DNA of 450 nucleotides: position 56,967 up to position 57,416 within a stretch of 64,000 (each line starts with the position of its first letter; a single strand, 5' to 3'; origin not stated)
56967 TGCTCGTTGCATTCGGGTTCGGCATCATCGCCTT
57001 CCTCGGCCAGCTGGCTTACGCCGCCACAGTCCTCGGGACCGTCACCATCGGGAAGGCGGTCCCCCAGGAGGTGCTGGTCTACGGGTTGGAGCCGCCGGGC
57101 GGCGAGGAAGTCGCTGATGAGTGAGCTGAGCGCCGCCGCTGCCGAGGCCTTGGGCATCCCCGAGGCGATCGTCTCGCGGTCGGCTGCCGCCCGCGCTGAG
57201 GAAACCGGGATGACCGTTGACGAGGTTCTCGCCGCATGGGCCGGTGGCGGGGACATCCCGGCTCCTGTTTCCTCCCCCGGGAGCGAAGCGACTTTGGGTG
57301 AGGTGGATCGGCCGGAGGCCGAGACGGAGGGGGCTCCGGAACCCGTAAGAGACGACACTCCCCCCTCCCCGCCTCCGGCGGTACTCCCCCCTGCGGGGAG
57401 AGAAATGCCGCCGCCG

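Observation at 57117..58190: A ~45-aa N-terminal module shared by three different membrane-anchored redox subunits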

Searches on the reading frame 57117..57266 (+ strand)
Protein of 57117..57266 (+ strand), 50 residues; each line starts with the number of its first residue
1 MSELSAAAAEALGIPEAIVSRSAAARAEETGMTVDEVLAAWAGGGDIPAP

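Call 7: search_protein_families(library=pfam, proteins=[window:57117-57266:+], max_evalue=10)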
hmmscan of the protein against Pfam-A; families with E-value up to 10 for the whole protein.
seq(50 aa): 2 families
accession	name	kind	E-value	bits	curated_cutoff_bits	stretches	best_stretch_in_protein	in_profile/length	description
PF22451.2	NirdL-like_HTH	-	0.061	13.4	27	1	26-39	22-35/47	Siroheme decarboxylase NirDL-like HTH domain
PF24410.1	wHTH-HSP90_Na-assoc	-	0.47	11.3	23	1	26-40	35-49/55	wHTH-Hsp90_Na associated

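Call 10: find_homologous_proteins(query=A1, max_evalue=0.01)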
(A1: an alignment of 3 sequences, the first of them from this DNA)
Query A1 (3 sequences) (46 aa, profile of the alignment): 37 proteins with E <= 0.01 among 268 candidates.
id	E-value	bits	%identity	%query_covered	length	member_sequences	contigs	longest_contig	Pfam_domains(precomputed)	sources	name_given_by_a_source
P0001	3.0e-22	96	87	98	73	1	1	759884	-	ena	-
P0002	9.0e-22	94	91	100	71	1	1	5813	-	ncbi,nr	ncbi:MAG TPA: hypothetical protein VFU96_02905, partial [Acidimicrobiia bacterium]|nr:hypothetical p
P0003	1.1e-21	94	91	96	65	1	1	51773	-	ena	-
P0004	2.0e-21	93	93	100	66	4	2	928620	-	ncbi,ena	-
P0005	2.5e-18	83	86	96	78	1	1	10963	-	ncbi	ncbi:MAG: hypothetical protein ACRDZM_00535, partial [Acidimicrobiia bacterium]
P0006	1.4e-17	81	75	96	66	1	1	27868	-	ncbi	ncbi:MAG: hypothetical protein WD895_02355, partial [Acidimicrobiia bacterium]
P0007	6.9e-17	79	67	98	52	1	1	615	-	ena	-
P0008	7.3e-17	79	84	96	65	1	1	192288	-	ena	-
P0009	3.0e-15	74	71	98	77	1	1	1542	-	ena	-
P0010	5.1e-14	70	62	98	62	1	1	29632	-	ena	-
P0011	3.4e-13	67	47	65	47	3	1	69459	-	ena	-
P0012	8.0e-13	66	47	65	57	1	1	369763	-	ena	-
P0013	8.0e-13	66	47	65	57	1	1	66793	-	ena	-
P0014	9.4e-13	66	47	65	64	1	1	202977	-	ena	-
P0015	1.7e-12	65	55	87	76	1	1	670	-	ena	-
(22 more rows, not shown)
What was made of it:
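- Tried and rejected: Word-indexed protein search with the 46-residue profile (call 10).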

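Call 21: find_related_loci(query=A2, collection=genome_contigs, flank=6000)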
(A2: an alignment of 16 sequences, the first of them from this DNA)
Query A2 (46 aa) in genome_contigs; peptide patterns used: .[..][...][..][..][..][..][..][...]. (x = any residue, [..] = any of these).
598 stretches matched a pattern (row limit reached: there are more); 257 encode a relative of the query (tblastn E <= 1e-3); the best 80 are kept; 78 distinct loci.
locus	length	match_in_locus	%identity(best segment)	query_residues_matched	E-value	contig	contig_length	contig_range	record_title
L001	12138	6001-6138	100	1-46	3e-24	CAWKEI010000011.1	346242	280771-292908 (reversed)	MAG: uncultured Acidobacteriota bacterium isolate MFD08497.bin.1.135 genome assembly, contig: contig_37812, whole genome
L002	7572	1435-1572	98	1-46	7e-24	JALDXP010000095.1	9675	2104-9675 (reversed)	MAG: Actinomycetota bacterium isolate MCT-CON-03 NODE_1139_length_9675_cov_9.389917, whole genome shotgun sequence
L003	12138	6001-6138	96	1-46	2e-23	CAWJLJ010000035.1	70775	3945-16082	MAG: uncultured Acidobacteriota bacterium isolate MFD05747.bin.2.102 genome assembly, contig: contig_873, whole genome s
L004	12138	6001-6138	96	1-46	4e-23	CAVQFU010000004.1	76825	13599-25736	MAG: uncultured Acidobacteriota bacterium isolate MFD06229.bin.2.168 genome assembly, contig: contig_332, whole genome s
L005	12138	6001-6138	96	1-46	4e-23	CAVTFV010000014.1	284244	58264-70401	MAG: uncultured Acidobacteriota bacterium isolate MFD09267.bin.1.163 genome assembly, contig: contig_8910, whole genome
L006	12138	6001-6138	96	1-46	6e-23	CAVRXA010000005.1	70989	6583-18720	MAG: uncultured Acidobacteriota bacterium isolate MFD06229.bin.2.134 genome assembly, contig: contig_1309, whole genome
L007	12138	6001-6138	96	1-46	6e-23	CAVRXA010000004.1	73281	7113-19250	MAG: uncultured Acidobacteriota bacterium isolate MFD06229.bin.2.134 genome assembly, contig: contig_1308, whole genome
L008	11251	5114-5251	93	1-46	8e-23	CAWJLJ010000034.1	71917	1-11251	MAG: uncultured Acidobacteriota bacterium isolate MFD05747.bin.2.102 genome assembly, contig: contig_872, whole genome s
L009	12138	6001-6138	93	1-46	4e-20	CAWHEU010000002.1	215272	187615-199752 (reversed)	MAG: uncultured Acidobacteriota bacterium isolate MFD00962.bin.2.52 genome assembly, contig: contig_107883, whole genome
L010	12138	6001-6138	91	1-46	8e-20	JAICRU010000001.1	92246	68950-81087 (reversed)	MAG: Acidimicrobiia bacterium isolate TY_ISSM_2_bin.47 k141_2205768_length_92246_cov_11.0068, whole genome shotgun seque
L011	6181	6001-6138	93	1-46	9e-20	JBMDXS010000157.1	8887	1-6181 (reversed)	MAG: Acidimicrobiia bacterium isolate FBaSoil1_17 FBaSoil1_contig157, whole genome shotgun sequence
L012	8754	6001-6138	93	1-46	1e-19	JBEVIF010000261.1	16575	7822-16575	MAG: Acidimicrobiia bacterium isolate T2R6BO_autometa_bin_0009 T2R6BO_autometa_bin_0009_k133_7002196, whole genome shotg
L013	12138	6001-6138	91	1-46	1e-19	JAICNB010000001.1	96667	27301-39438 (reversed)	MAG: Acidimicrobiia bacterium isolate OF_bin.16 k141_1622297_length_96667_cov_10.9977, whole genome shotgun sequence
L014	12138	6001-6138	91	1-46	2e-19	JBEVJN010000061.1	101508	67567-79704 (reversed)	MAG: Acidimicrobiia bacterium isolate T4R1BO.metabat2.227 T4R1BO.metabat2.227_k133_33734376, whole genome shotgun sequen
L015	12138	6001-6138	89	1-46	4e-19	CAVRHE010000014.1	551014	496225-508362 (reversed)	MAG: uncultured Acidobacteriota bacterium isolate MFD05567.bin.2.267 genome assembly, contig: contig_96347, whole genome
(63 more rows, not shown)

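Call 22: search_protein_representatives(alignment_id=A2)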
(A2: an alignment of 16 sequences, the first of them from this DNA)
Query: 16 sequences, 45 profile positions. Proteins with E-value up to 0.001 (for the whole library): 442; up to 1e-10: 307; up to 1e-30: 15. The best 150 are listed.
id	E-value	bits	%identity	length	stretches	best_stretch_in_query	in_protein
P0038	2.1e-80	280.6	-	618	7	5-43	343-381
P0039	8.7e-50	182.6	-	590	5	5-44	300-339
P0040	1.9e-46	171.8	-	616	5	4-43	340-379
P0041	1.5e-45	169.0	-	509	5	4-41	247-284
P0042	4.5e-44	164.3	-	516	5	4-42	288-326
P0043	1.1e-41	156.6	-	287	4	4-43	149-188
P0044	3.4e-41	155.1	-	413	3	5-44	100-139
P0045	2.5e-40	152.3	-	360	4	4-41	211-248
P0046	1.0e-39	150.3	-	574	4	1-42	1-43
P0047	6.4e-36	138.2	-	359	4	1-43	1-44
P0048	5.5e-35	135.2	-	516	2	1-43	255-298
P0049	2.9e-33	129.7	-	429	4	3-43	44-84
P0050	2.7e-32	126.6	-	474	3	1-43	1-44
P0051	2.8e-31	123.3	-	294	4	4-44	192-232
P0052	2.8e-31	123.3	-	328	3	1-44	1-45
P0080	1.0e-18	83.1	-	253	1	1-45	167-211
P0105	4.3e-17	77.9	-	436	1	1-44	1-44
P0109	5.8e-17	77.5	-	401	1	1-45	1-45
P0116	1.1e-16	76.6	-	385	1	1-44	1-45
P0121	2.0e-16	75.8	-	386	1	1-45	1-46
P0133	1.2e-15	73.2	-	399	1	1-44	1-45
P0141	3.7e-15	71.7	-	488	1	1-44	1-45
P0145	5.3e-15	71.2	-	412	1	1-44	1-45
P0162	1.5e-14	69.8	-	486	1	1-45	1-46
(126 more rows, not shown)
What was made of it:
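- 442 representative proteins match the profile (call 22).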

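Call 27: search_protein_families(library=pfam, proteins=[P0109, P0116, P0121, P0133, P0141, P0145, P0162, P0080, P0105, P0038], max_evalue=0.001)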
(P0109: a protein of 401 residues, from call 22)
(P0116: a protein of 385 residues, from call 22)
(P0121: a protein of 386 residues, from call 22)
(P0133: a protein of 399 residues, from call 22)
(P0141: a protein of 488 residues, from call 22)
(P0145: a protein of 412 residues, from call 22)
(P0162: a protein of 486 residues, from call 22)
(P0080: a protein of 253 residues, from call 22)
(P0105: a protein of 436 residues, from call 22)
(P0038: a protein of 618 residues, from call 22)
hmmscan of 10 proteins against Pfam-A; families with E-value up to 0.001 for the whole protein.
P0109 (401 aa): 0 families

P0116 (385 aa): 0 families

P0121 (386 aa): 0 families

P0133 (399 aa): 0 families

P0141 (488 aa): 0 families

P0145 (412 aa): 0 families

P0162 (486 aa): 2 families
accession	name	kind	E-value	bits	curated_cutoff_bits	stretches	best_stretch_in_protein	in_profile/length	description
PF06525.17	SoxE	-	0.00042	20.3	21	1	440-483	101-145/149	Sulfocyanin (SoxE) domain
PF00127.26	Copper-bind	-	0.00053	20.8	21.2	1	438-476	63-98/99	Copper binding proteins, plastocyanin/azurin family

P0080 (253 aa): 0 families

P0105 (436 aa): 0 families

P0038 (618 aa): 0 families

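Call 33: search_solved_structures(query=A3, max_evalue=10, show_alignments=3)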
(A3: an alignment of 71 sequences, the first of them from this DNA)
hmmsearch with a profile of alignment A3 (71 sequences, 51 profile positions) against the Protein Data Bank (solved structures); distinct sequences matched with E-value up to 10: 7.
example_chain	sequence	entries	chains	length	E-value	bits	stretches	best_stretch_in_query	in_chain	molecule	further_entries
2z1n_A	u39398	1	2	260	0.28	14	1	25-45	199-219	dehydrogenase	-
1tjr_A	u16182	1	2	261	0.47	13.3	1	27-48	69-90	BX1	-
1rd5_A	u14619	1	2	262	0.5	13.3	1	27-48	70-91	Tryptophan synthase alpha chain, chloroplast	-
7bpp_A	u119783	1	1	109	0.96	12.3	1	2-23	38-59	NF5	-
6jij_B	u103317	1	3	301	1.9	11.4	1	27-42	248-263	Replicative polyprotein 1ab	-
5usf_A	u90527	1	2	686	3.8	10.4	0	20-29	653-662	Tyrosyl-tRNA synthetase, putative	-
8etq_A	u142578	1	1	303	8.5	9.3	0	29-39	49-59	k-cTRP5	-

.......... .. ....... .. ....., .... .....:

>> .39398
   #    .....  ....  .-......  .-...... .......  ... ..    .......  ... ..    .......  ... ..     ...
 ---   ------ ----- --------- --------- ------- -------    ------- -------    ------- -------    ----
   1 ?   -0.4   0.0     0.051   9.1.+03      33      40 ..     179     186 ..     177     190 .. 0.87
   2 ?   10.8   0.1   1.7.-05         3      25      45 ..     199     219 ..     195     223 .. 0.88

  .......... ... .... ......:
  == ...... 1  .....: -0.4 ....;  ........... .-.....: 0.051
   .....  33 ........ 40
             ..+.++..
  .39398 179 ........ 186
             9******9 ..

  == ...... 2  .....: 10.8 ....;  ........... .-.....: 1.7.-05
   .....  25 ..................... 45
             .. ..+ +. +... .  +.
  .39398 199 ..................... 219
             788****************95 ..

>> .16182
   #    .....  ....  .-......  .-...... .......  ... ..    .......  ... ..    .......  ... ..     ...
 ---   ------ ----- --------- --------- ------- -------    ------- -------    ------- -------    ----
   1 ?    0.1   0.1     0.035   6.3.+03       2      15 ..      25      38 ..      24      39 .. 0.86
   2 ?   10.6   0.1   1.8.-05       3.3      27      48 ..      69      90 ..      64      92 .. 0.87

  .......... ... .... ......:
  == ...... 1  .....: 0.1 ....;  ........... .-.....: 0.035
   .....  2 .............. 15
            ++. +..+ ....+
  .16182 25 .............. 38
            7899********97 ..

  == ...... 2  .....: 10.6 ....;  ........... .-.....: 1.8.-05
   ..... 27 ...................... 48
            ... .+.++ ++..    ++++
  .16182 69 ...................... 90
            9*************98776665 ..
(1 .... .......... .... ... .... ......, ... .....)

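Call 37: predict_structure(alignment_id=A3)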
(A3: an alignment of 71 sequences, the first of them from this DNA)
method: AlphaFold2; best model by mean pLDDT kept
length: 50 residues; sequences in the alignment: 71
mean_pLDDT: 82.9   pTM: 0.60
mean pLDDT of the five models: 82.9, 82.5, 82.4, 81.8, 81.3
residues with pLDDT >= 90: 21; 70-90: 20; 50-70: 5; < 50: 4
segments of 3 or more residues with pLDDT < 50: 46-49
pLDDT, mean of each block of 10 residues (from residue 1): 81 90 92 90 61
secondary structure, 60 per line:
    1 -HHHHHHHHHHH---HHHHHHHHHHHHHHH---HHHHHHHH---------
elements in order: H2-12 H16-30 H34-41
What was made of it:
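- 57117..57251 (+): Module copy 1 (long form, aa 1-45) at the N-terminus of the CcoO-like mono-haem cytochrome c. AlphaFold2 predicts helices at 2-12, 16-30 and 34-41 with pLDDT 83 (call 37).
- On Tri-helical HTH (Xre-like-HTH PF20432 and relatives): Three helices are predicted (call 37).
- AlphaFold2 gives three helices, pLDDT 83 (call 37). The fold prediction is confident (call 37).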

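Call 39: fold_search(model_id=the predicted structure, library=pdb)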
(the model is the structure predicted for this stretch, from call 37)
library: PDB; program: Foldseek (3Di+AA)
matches with E <= 10: 13; with E <= 0.001: 0
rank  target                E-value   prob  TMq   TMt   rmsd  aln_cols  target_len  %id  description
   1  9gvf                  9.7e-01  0.98  0.72  0.18   0.8        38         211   24  Crystal structure of a computationally designed protein (released 2025-10-08)
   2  8s6p                  3.8e+00  0.63  0.62  0.16   1.0        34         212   24  Crystal structure of a computationally designed protein bound to a Ru-containing cofactor (released 2025-05-28)
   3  9h3c                  4.3e+00  0.60  0.68  0.18   1.3        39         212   15  De novo designed alpha helical toroidal protein with a Ru-cofactor (released 2025-10-22)
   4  4yxx                  4.9e+00  0.57  0.68  0.18   1.2        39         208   15  Computationally designed left-handed alpha/alpha toroid with 6 repeats (released 2015-12-16)
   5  4yxy_A                5.9e+00  0.12  0.42  0.27   2.3        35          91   28  Computationally designed left-handed alpha/alpha toroid with 9 repeats; two linked rings of 12 repeats each structure (released 2015-12-16)
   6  8dot                  6.3e+00  0.18  0.51  0.18   3.0        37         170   38  Structure of a methane clathrate binding protein (released 2023-09-13)
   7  8c3w                  7.1e+00  0.44  0.69  0.18   1.1        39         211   20  Crystal structure of a computationally designed heme binding protein, dnHEM1 (released 2023-07-05)
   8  9gba_D                8.0e+00  0.07  0.38  0.09   7.0        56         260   23  3-methylbenzoyl-CoA reductase from Thauera chlorobenzoica (MbdONPQ) + AMPPNP (released 2026-02-18)
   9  8y46_A                8.6e+00  0.28  0.43  0.09   0.4        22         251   41  Crystal structure of L-2-keto-3-deoxyfuconate 4-dehydrogenase bound to L-KDF or L-2,4-DKDF (released 2024-07-10)
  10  6wsh_A                8.6e+00  0.25  0.63  0.19   1.7        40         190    8  Crystal structure of EutV from Enterococcus faecalis (released 2021-05-05)
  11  8y4b_A                9.1e+00  0.21  0.44  0.09   0.9        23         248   43  Crystal structure of L-2-keto-3-deoxyfuconate 4-dehydrogenase bound to L-2,4-DKDF and NADH (released 2024-07-10)
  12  8y46_B                9.7e+00  0.23  0.43  0.09   0.5        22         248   41  Crystal structure of L-2-keto-3-deoxyfuconate 4-dehydrogenase bound to L-KDF or L-2,4-DKDF (released 2024-07-10)
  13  6wbo                  9.7e+00  0.08  0.41  0.05   3.0        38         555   29  DNA-Ligase from Thermococcus gammatolerans (released 2021-05-05)

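Call 48: search_protein_families(library=pfam, alignment_id=A3, max_evalue=10)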
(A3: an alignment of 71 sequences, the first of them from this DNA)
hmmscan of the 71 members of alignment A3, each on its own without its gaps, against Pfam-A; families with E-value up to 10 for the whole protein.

A. member 1, seq(50 aa): 2 families
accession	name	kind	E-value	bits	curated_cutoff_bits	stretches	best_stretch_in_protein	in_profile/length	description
PF22451.2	NirdL-like_HTH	-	0.061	13.4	27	1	26-39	22-35/47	Siroheme decarboxylase NirDL-like HTH domain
PF24410.1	wHTH-HSP90_Na-assoc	-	0.47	11.3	23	1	26-40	35-49/55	wHTH-Hsp90_Na associated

B. families by the number of members that match (of 71 scanned): 33 families (the first 25 are shown)
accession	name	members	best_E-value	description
PF12085.13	DUF3562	3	0.0038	Protein of unknown function (DUF3562)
PF18834.6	LPD22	3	0.005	Large polyvalent protein associated domain 22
PF13560.12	HTH_31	2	0.0035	Helix-turn-helix domain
PF13338.12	AbiEi_4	2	0.01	Transcriptional regulator, AbiEi antitoxin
PF01187.23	MIF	2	0.07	Macrophage migration inhibitory factor (MIF)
PF04539.22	Sigma70_r3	1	0.0052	Sigma-70 region 3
PF20432.4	Xre-like-HTH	1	0.013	Antitoxin Xre-like helix-turn-helix domain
PF12441.14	CopG_antitoxin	1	0.028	CopG antitoxin of type II toxin-antitoxin system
PF02541.22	Ppx-GppA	1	0.031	Ppx/GppA phosphatase family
PF21597.2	TetR_C_43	1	0.036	Transcriptional regulator SbtR-like, C-terminal domain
PF03137.26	OATP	1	0.036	Organic Anion Transporter Polypeptide (OATP) family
PF04545.22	Sigma70_r4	1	0.045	Sigma-70, region 4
PF01402.27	RHH_1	1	0.048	Ribbon-helix-helix protein, copG family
PF01381.28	HTH_3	1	0.05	Helix-turn-helix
PF11647.13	MLD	1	0.051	Membrane Localization Domain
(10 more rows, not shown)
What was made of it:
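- On Any curated protein family (Pfam-A, NCBIfam): Of 71 diverse copies, at most 3 hit any one family, best E 0.0035 (call 48).
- Closest known: Tri-helical helix-turn-helix domains. Same: Weak hits of single copies fall mainly on HTH families (call 48).
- Sub-threshold Pfam hits of single modules fall mostly on HTH families: HTH_31, Xre-like-HTH, Sigma70_r3/r4, HTH_3, Myb and MerR (call 48).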

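Call 51: find_homologous_proteins(query=P0038, max_evalue=0.001)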
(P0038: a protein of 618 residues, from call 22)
Query P0038 (618 aa): 96 proteins with E <= 0.001 among 8000 candidates.
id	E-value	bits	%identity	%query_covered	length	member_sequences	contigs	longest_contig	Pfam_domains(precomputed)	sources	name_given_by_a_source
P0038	0.0e+0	1232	100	100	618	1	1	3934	-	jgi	-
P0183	0.0e+0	1057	83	99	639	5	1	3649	-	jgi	-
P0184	1.1e-277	941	55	88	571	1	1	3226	-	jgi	-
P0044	1.0e-83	300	49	53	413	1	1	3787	-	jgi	-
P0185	2.6e-81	293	54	60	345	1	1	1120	-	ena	-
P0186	2.8e-62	230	32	61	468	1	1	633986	PF00032.23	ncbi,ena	-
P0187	3.8e-53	200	52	41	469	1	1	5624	PF00032.23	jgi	-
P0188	3.3e-46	177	37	61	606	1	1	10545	PF00032.23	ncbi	ncbi:MAG: hypothetical protein ACN4GK_03850 [Acidimicrobiia bacterium]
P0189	1.8e-44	171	42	48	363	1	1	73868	PF00032.23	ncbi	-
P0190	4.3e-37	147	38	48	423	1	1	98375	PF00032.23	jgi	jgi:hypothetical protein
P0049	8.3e-37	146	37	50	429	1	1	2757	PF00032.23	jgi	jgi:hypothetical protein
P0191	1.9e-36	144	37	50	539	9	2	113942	PF00032.23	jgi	jgi:stalled ribosome alternative rescue factor ArfA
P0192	3.0e-34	137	44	40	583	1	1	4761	-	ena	-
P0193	5.2e-34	136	38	41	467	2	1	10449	PF00032.23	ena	-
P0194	8.8e-34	136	44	29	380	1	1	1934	PF00032.23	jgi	jgi:hypothetical protein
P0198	3.8e-30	124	34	48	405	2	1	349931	PF05696.18,PF00032.23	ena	-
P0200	8.5e-30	122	31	72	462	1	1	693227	PF01187.24,PF00032.23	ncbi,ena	-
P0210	9.8e-26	109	36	33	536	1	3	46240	PF20432.5,PF00032.23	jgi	-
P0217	1.1e-23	102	37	29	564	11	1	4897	PF20432.5,PF00032.23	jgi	-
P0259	7.4e-14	70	40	23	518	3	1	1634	PF20432.5,PF00032.23,PF13560.13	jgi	jgi:hypothetical protein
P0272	1.7e-6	46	67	6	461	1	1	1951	PF20432.5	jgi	-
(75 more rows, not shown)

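Call 52: find_encoding_contigs(protein=P0038, flank=4000, max_places=3)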
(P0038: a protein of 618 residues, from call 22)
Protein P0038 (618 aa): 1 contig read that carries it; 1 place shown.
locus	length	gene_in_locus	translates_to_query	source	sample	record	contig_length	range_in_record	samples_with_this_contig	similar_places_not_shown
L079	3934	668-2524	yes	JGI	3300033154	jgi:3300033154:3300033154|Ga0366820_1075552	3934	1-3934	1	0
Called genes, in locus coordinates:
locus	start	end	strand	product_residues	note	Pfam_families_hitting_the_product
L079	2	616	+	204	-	?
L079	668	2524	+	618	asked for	-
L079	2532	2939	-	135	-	PF00072:Response_reg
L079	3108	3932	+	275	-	?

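Call 53: find_encoding_contigs(protein=P0044, flank=4000, max_places=3)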
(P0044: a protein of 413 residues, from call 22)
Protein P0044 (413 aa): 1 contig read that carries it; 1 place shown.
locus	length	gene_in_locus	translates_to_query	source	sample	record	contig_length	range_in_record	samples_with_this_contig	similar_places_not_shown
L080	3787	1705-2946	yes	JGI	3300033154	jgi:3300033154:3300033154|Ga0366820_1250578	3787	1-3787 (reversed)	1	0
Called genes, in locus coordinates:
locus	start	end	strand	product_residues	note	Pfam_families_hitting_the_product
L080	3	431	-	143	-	?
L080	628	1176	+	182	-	-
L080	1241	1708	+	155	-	-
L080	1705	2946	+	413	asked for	-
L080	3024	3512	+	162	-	PF09719:C_GCAxxG_C_C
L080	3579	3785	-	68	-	?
